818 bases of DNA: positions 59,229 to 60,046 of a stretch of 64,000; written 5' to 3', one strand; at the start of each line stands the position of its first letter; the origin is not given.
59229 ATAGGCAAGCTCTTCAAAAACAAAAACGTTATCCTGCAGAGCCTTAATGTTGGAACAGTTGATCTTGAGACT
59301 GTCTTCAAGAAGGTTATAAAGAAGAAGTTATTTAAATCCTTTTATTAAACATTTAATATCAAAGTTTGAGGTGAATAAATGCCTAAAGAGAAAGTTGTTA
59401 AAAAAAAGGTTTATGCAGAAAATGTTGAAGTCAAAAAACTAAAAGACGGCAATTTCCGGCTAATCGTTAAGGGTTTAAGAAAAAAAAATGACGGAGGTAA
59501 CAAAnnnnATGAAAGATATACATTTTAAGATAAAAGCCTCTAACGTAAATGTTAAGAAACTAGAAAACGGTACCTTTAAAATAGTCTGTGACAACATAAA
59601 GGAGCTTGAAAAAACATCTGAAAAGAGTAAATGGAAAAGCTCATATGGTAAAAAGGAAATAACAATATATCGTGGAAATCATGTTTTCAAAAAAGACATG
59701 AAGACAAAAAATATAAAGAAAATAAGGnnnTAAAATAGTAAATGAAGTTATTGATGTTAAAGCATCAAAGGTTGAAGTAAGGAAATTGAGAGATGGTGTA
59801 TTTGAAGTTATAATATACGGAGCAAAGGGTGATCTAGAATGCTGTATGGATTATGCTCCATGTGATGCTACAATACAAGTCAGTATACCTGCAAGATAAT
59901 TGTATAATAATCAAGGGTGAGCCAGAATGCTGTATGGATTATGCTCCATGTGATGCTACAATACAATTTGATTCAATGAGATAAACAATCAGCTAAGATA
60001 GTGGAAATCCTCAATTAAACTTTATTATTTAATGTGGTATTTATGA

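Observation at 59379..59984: Three consecutive small ORFs share a leader-like motif but have unrelated C-termini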

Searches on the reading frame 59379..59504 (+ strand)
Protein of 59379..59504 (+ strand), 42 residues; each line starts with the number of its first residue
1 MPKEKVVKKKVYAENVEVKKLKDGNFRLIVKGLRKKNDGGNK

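Call 5: search_protein_families(library=ncbifam, proteins=[window:59379-59504:+], max_evalue=0.01)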
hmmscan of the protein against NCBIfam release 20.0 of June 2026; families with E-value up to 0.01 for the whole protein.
window:59379-59504:+ (42 aa): 0 families

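Call 6: search_protein_families(library=pfam, proteins=[window:59379-59504:+], max_evalue=0.01)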
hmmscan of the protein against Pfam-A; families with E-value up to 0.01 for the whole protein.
window:59379-59504:+ (42 aa): 0 families

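Call 19: list_cluster_members(proteins=[window:59379-59504:+, window:59509-59727:+, window:59488-59727:+, window:59786-59896:+, window:59853-59981:+, window:59735-59896:+, window:59732-59896:+, window:59750-59896:+])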
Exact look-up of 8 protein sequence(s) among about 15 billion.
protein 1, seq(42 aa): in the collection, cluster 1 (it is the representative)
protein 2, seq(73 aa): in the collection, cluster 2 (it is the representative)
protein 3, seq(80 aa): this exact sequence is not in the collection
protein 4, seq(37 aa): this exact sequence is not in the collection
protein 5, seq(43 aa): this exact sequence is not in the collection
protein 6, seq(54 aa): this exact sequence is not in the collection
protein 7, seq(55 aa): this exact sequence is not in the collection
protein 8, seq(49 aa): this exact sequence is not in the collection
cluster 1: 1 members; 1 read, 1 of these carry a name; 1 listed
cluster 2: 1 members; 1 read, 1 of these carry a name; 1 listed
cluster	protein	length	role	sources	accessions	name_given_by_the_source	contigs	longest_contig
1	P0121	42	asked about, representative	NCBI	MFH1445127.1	MAG: hypothetical protein ABIF08_01455 [Nanoarchaeota archaeon]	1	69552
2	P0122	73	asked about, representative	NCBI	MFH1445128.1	MAG: hypothetical protein ABIF08_01460 [Nanoarchaeota archaeon]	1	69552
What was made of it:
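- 59379..59507 (+): P1: 42-aa small protein. Leader-like motif at 59406-59474, followed by an 11-residue basic tail. Annotated as a hypothetical protein by NCBI (call 19).
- Checked: NCBI annotates both as hypothetical proteins (call 19). NCBI has no protein for any P3 or P4 start variant tested (call 19).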

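Call 30: search_protein_representatives(alignment_id=A3)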
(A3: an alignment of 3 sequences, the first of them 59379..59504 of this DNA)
Query: 3 sequences, 37 profile positions. Proteins with E-value up to 0.001 (for the whole library): 4; up to 1e-10: 2; up to 1e-30: 0. The best 4 are listed.
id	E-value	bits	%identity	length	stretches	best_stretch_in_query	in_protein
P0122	1.4e-17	79.2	-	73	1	1-37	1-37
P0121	5.9e-14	67.6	-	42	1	2-37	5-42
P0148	3.0e-05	39.8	-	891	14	7-16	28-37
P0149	4.6e-05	39.2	-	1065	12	23-33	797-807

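Call 33: find_related_loci(query=A3, collection=genome_contigs, flank=6000)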
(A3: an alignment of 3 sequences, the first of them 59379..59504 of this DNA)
Query A3 (42 aa) in genome_contigs; peptide patterns used: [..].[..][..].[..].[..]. (x = any residue, [..] = any of these).
108 stretches matched a pattern, but none encodes a relative of the query by tblastn (E <= 1e-3).

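Call 34: find_related_loci(query=A3, collection=metagenome_contigs, flank=6000)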
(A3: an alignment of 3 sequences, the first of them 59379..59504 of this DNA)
Query A3 (42 aa) in metagenome_contigs; peptide patterns used: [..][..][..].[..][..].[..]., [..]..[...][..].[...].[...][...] (x = any residue, [..] = any of these).
563 stretches matched a pattern, but none encodes a relative of the query by tblastn (E <= 1e-3).
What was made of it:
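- The family is confined to this locus (calls 30, 33, 34).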

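Call 55: search_protein_families(library=pfam, proteins=[window:59379-59504:+], max_evalue=10)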
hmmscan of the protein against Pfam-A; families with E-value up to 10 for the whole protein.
window:59379-59504:+ (42 aa): 0 families

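Call 74: find_related_loci(query=A3, collection=viral_contigs, flank=5000)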
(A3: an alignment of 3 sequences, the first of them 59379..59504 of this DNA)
Query A3 (42 aa) in viral_contigs; peptide patterns used: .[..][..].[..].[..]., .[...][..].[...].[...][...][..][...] (x = any residue, [..] = any of these).
80 stretches matched a pattern, but none encodes a relative of the query by tblastn (E <= 1e-3).
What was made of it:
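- Tried and rejected: Translated scans of genome, metagenome and viral contigs found none (calls 33, 34, 74).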

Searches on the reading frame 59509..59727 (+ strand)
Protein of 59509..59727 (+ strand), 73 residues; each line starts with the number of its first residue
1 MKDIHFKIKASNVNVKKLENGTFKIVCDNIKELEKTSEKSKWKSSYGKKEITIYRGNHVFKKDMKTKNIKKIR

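Call 5: search_protein_families(library=ncbifam, proteins=[window:59509-59727:+], max_evalue=0.01)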
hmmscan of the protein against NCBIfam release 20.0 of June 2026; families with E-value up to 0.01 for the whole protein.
window:59509-59727:+ (73 aa): 0 families

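Call 6: search_protein_families(library=pfam, proteins=[window:59509-59727:+], max_evalue=0.01)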
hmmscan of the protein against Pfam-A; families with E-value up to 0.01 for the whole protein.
window:59509-59727:+ (73 aa): 0 families

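Call 54: predict_structure(alignment_id=A5)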
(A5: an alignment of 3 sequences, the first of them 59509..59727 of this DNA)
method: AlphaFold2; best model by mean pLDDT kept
length: 73 residues; sequences in the alignment: 3
mean_pLDDT: 61.6   pTM: 0.40
mean pLDDT of the five models: 61.6, 57.9, 55.0, 46.0, 45.9
residues with pLDDT >= 90: 0; 70-90: 18; 50-70: 41; < 50: 14
segments of 3 or more residues with pLDDT < 50: 1-3, 37-41, 43-46
pLDDT, mean of each block of 10 residues (from residue 1): 59 75 72 56 53 61 58 56
secondary structure, 60 per line:
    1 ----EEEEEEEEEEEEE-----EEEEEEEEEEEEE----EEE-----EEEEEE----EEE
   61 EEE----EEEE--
elements in order: E5-17 E23-35 E40-42 E48-53 E58-63 E68-71
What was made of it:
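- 59509..59730 (+): P2: 73-aa small protein. Leader-like motif at 59527-59595, followed by a 46-residue Lys-rich tail. The AF2 model puts the motif in a beta-hairpin (residues 5-17 and 23-35, pLDDT about 72-75) and is poor elsewhere (call 54).
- The P2 model places the motif in a hairpin (call 54). P2 may be a small all-beta protein rather than a peptide (call 54, low confidence). P2 is predicted to be all-beta along its whole length (call 54). The hairpin prediction comes from call 54.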

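Call 55: search_protein_families(library=pfam, proteins=[window:59509-59727:+], max_evalue=10)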
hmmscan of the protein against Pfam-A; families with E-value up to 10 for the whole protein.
window:59509-59727:+ (73 aa): 0 families

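Call 56: search_solved_structures(query=A5, max_evalue=10)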
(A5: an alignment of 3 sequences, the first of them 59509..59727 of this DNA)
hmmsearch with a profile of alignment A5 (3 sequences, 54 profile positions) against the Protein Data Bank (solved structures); distinct sequences matched with E-value up to 10: 0.
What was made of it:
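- No known leader family matches (calls 5, 6, 55, 56).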

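Call 77: fold_search(model_id=the predicted structure, library=pdb)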
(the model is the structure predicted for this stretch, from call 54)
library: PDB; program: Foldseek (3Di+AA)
matches with E <= 10: 353; with E <= 0.001: 0
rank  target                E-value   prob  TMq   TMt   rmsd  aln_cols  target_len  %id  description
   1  6ta7_B                1.5e+00  0.09  0.25  0.15  12.6        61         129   13  CRYSTAL STRUCTURE OF HUMAN G3BP1-NTF2 IN COMPLEX WITH HUMAN CAPRIN1-DERIVED SOLOMON MOTIF (released 2021-05-12)
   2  4xsx_J                1.5e+00  0.10  0.27  0.03   9.6        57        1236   24  Crystal structure of CBR 703 bound to Escherichia coli RNA polymerase holoenzyme (released 2015-07-22)
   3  8s4t_A                1.6e+00  0.12  0.28  0.18   7.7        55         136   16  DNA bound structure of PrgE from plasmid pCF10 (released 2024-05-29)
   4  6ta7_C                1.6e+00  0.08  0.25  0.15  12.6        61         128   13  CRYSTAL STRUCTURE OF HUMAN G3BP1-NTF2 IN COMPLEX WITH HUMAN CAPRIN1-DERIVED SOLOMON MOTIF (released 2021-05-12)
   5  2vw9_A                1.6e+00  0.02  0.17  0.14  15.2        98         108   13  Single stranded DNA binding protein complex from Helicobacter pylori (released 2009-06-02)
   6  7s17_A                1.7e+00  0.08  0.25  0.14  14.1        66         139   17  Crystal structure of human G3BP1-NTF2 with three mutations- F15W, F33W, and F124W (released 2022-10-12)
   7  8th5_G                1.7e+00  0.07  0.23  0.15  10.5        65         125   12  Crystal Structure of the G3BP1 NTF2-like domain bound to the IDR1 of SARS-CoV-2 nucleocapsid protein P13L mutant (released 2024-03-20)
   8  8th6_A                1.9e+00  0.06  0.23  0.13  14.2        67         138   16  Crystal Structure of the G3BP1 NTF2-like domain bound to USP10 peptide (released 2024-03-20)
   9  8v1l_D                2.0e+00  0.06  0.24  0.14  13.8        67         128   10  Crystal structure of the NTF2L domain of human G3BP1 in complex with small molecule (released 2024-02-14)
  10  3ujm_A                2.2e+00  0.09  0.27  0.18  13.3        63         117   13  Crystal structure of the NTF2-like domain of the Drosophila melanogaster Rasputin protein (released 2012-04-25)
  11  7suo_A                2.2e+00  0.09  0.28  0.16  13.8        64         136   14  Crystal Structure of the G3BP1 NTF2-like domain bound to the IDR1 of SARS-CoV-2 nucleocapsid protein (released 2022-03-16)
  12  7suo_B                2.2e+00  0.06  0.24  0.14  13.4        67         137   12  Crystal Structure of the G3BP1 NTF2-like domain bound to the IDR1 of SARS-CoV-2 nucleocapsid protein (released 2022-03-16)
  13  4fcj_B                2.3e+00  0.10  0.28  0.17  11.4        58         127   10  Crystal structure of the NTF2-like domain of human G3BP1 (released 2013-06-05)
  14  5wxk_B                2.4e+00  0.10  0.27  0.29   7.8        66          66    9  EarP bound with domain I of EF-P (released 2018-02-28)
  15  7xhf_B                2.4e+00  0.06  0.25  0.15  14.1        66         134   17  Crystal structure of the NTF2L domain of human G3BP1 in complex with the USP10 derived peptide (released 2023-01-18)
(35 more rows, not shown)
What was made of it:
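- Tried and rejected: Pfam, NCBIfam, PDB sequences and Foldseek on the P2 model gave nothing significant (calls 5, 6, 55, 56, 77).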

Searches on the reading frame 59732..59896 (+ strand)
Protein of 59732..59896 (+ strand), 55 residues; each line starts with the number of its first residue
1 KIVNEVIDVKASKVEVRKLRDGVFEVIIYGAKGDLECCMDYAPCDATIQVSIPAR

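Call 5: search_protein_families(library=ncbifam, proteins=[window:59732-59896:+], max_evalue=0.01)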
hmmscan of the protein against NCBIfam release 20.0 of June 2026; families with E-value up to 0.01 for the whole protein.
window:59732-59896:+ (55 aa): 0 families

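Call 6: search_protein_families(library=pfam, proteins=[window:59732-59896:+], max_evalue=0.01)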
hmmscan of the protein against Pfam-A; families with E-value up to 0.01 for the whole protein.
window:59732-59896:+ (55 aa): 0 families

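Call 55: search_protein_families(library=pfam, proteins=[window:59732-59896:+], max_evalue=10)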
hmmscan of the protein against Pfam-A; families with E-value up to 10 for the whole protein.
window:59732-59896:+ (55 aa): 1 family
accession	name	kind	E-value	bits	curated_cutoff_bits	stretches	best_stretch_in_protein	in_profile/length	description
PF02577.19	BFN_dom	-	0.067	13.5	27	1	5-47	47-87/112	Bifunctional nuclease domain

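Call 57: find_homologous_proteins(query=window:59747-59896:+, max_evalue=10)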
Query window:59747-59896:+: no candidate shares three 5-residue words with the query. No homologue found.
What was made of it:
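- Tried and rejected: A protein word search found none (call 57).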
